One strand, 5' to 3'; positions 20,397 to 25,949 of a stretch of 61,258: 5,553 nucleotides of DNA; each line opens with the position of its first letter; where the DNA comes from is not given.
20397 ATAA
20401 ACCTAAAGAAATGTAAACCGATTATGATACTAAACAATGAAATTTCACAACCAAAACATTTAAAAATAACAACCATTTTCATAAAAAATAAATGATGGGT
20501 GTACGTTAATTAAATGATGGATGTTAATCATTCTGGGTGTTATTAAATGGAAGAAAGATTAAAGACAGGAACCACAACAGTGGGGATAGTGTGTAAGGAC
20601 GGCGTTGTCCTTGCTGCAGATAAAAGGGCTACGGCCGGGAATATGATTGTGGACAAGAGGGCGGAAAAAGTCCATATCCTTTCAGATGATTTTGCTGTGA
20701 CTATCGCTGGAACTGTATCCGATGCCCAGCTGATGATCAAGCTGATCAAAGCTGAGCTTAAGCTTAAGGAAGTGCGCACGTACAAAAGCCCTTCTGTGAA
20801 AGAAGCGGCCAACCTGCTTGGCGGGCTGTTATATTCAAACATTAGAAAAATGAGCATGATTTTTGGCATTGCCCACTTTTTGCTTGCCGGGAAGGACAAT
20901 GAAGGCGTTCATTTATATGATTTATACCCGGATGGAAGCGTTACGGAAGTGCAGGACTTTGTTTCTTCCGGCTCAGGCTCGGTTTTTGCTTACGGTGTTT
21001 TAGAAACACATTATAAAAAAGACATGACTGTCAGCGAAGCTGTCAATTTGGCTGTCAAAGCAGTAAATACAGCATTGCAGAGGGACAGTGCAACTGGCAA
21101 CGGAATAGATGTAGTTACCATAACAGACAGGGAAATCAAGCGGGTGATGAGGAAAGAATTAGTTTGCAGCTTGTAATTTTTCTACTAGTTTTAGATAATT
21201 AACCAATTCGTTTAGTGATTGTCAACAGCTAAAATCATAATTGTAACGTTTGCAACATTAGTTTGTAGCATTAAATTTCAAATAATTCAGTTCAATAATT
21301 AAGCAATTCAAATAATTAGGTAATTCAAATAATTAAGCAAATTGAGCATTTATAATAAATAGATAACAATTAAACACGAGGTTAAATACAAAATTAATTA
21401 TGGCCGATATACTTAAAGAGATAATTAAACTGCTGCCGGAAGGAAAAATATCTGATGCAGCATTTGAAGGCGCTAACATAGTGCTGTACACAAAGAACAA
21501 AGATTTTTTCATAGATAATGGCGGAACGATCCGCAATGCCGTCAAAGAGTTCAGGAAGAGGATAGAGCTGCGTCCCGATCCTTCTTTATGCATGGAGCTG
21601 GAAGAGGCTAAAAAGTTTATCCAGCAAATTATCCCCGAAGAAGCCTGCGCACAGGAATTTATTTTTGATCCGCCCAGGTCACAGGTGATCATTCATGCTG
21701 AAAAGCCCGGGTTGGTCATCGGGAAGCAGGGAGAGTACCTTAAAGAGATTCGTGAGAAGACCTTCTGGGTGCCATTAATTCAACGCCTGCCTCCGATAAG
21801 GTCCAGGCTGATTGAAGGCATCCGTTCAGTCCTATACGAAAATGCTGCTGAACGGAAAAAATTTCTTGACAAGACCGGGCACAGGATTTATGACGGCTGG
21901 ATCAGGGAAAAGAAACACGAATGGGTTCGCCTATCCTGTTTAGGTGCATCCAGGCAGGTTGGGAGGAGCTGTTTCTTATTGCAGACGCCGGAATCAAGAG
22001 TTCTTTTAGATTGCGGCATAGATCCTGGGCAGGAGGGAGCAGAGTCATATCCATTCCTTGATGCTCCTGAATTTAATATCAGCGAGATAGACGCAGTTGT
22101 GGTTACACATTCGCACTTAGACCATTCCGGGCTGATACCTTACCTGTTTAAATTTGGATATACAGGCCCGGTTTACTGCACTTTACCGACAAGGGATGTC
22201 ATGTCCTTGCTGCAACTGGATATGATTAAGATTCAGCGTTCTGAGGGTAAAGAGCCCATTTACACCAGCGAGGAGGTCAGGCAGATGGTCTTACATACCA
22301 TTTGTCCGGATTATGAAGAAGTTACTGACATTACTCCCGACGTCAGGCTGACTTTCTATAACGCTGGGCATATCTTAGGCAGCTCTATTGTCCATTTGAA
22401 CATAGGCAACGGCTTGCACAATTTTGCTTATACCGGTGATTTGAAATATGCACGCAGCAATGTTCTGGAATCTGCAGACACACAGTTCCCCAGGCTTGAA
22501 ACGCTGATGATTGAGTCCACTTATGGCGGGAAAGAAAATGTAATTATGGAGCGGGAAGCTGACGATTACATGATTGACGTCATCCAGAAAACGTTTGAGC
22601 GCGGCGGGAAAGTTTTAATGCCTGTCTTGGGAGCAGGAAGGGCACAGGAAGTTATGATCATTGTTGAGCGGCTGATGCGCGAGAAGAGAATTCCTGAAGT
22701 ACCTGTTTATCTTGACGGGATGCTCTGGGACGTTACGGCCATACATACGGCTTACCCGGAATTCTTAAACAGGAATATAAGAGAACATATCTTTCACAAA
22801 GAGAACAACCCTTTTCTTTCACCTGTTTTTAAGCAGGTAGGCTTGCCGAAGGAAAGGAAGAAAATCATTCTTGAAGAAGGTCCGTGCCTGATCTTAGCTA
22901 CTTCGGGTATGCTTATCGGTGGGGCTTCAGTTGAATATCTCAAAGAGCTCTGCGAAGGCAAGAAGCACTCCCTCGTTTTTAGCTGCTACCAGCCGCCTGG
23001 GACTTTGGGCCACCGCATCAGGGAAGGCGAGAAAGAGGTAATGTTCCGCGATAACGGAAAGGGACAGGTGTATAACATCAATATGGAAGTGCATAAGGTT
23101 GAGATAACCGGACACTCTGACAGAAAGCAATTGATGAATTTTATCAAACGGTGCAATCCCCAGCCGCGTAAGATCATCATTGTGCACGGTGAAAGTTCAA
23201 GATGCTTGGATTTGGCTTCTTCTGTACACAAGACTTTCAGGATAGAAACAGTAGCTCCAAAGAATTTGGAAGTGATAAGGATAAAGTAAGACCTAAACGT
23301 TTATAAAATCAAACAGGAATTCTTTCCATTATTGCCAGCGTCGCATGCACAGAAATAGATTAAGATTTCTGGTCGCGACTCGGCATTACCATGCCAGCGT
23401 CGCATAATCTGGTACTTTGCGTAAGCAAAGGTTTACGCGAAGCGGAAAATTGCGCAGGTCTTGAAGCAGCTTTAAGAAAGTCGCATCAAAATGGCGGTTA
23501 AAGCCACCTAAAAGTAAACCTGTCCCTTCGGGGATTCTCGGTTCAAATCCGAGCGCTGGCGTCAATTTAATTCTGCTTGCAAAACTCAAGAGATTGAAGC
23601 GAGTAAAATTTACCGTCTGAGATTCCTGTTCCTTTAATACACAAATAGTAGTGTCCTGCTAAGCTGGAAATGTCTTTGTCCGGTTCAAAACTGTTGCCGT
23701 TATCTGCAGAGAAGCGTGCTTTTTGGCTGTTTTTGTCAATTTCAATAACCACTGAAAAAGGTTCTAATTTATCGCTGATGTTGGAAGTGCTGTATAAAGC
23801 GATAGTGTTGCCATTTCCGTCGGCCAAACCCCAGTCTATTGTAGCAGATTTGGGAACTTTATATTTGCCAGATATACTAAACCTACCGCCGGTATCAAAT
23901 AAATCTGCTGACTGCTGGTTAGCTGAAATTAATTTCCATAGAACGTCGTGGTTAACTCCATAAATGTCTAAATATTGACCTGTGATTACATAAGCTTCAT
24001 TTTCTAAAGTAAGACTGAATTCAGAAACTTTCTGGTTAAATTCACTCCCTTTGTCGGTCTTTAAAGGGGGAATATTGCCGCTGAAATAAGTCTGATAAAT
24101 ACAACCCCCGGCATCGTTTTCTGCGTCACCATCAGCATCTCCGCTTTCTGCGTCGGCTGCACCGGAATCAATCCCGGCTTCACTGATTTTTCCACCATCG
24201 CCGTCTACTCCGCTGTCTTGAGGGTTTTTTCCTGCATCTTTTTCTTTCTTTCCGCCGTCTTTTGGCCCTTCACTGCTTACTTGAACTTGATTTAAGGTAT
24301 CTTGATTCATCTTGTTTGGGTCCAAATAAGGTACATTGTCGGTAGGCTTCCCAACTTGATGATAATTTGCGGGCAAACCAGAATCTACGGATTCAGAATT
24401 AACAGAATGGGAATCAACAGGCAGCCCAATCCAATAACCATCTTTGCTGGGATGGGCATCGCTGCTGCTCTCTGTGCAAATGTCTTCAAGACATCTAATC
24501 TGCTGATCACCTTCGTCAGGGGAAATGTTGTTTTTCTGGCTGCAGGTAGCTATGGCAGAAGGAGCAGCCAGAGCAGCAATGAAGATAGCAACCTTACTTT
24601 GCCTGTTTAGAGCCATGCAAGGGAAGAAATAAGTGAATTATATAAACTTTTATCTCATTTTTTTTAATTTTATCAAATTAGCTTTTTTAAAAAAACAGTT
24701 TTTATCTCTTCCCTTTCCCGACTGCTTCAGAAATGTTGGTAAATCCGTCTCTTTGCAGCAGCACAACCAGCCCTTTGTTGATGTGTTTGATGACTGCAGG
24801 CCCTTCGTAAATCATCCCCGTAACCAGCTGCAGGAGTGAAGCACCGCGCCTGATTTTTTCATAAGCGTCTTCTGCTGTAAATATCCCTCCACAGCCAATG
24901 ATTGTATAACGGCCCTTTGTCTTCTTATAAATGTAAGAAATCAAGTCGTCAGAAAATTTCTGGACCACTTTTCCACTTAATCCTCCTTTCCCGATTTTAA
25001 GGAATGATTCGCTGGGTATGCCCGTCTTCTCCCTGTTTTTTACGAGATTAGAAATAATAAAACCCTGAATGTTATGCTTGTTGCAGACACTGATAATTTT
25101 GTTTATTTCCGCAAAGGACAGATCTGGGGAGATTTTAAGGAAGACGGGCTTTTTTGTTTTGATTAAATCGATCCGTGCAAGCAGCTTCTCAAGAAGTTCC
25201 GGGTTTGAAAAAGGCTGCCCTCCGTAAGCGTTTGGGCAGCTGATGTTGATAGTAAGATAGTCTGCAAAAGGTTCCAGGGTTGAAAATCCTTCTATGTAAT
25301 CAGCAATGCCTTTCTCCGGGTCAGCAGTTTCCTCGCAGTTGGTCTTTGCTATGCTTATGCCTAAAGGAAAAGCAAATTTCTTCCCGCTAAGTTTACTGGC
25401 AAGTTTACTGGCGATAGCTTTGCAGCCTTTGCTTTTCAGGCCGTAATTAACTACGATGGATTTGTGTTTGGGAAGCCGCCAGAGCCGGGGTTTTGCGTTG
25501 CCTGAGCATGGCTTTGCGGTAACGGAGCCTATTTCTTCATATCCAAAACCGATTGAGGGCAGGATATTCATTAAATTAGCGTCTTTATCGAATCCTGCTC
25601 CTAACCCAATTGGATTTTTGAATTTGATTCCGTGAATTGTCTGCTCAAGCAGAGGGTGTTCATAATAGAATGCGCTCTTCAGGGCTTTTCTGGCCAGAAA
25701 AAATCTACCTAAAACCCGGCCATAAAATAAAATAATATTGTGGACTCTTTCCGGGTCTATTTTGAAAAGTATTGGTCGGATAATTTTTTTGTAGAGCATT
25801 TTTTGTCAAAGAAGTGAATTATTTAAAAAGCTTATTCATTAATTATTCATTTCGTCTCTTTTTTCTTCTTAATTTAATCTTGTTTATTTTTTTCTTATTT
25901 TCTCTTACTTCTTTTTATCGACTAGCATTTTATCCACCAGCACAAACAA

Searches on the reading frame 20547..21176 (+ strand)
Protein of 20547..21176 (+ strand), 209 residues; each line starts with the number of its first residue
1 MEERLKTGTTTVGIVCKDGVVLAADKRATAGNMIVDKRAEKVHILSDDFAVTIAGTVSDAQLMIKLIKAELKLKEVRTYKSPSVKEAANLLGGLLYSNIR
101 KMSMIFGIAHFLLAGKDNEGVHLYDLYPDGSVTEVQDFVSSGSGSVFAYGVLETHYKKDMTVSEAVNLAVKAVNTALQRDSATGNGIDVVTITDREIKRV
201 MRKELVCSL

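Call 65: search_protein_families(library=pfam, max_evalue=0.000001, proteins=[window:20547-21176:+])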
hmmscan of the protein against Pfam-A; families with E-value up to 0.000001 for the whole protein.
window:20547-21176:+ (209 aa): 1 family
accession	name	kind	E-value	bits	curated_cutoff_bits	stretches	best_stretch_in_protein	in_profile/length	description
PF00227.31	Proteasome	-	1.9e-51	174.8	22.4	1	6-192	2-189/189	Proteasome subunit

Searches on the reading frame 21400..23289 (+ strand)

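Call 13: search_protein_families(library=pfam, proteins=[window:21400-23289:+])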
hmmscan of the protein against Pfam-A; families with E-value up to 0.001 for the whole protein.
window:21400-23289:+ (629 aa): 9 families
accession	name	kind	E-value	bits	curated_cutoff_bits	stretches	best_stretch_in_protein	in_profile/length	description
PF10996.14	Beta-Casp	-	2e-28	99.7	27.7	1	415-540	1-120/120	Beta-Casp domain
PF17214.9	KH_TffA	-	6.8e-19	68.1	22.6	1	3-63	6-67/68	Transcription termination factor FttA, KH domain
PF07521.17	RMMBL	-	2.2e-15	56.8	21.6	1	558-620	2-63/63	Zn-dependent metallo-hydrolase RNA specificity domain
PF00753.33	Lactamase_B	-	1.9e-14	54.5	22.7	1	188-359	5-161/196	Metallo-beta-lactamase superfamily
PF16661.11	Lactamase_B_6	-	2.4e-13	50.3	27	1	193-362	1-176/193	Metallo-beta-lactamase superfamily domain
PF12706.13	Lactamase_B_2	-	8.2e-11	42.3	27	1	200-375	2-166/200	Beta-lactamase superfamily domain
PF07650.23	KH_2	-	5.3e-07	29.8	22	1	72-120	4-53/78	KH domain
PF13483.12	Lactamase_B_3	-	0.00062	20.2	24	0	187-243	5-50/160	Beta-lactamase superfamily domain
PF00013.35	KH_1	-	0.00076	19.6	21.5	0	95-121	3-29/66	KH domain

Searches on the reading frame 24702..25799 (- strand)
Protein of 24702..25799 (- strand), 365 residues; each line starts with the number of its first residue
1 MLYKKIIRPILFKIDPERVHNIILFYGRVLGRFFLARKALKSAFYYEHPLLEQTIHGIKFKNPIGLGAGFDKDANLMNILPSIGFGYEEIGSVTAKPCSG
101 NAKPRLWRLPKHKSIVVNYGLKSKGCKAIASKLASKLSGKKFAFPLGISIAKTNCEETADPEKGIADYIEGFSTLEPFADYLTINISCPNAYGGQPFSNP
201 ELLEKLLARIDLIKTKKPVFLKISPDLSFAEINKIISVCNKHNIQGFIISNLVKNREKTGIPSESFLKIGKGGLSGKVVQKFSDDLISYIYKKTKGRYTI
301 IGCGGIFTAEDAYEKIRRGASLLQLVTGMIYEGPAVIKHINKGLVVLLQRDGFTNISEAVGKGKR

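Call 65: search_protein_families(library=pfam, max_evalue=0.000001, proteins=[window:24702-25799:-])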
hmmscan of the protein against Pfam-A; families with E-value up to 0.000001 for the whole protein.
window:24702-25799:- (365 aa): 1 family
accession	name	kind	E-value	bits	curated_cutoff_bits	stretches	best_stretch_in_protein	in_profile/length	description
PF01180.27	DHO_dh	-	2.8e-70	237.3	27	1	51-345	2-288/291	Dihydroorotate dehydrogenase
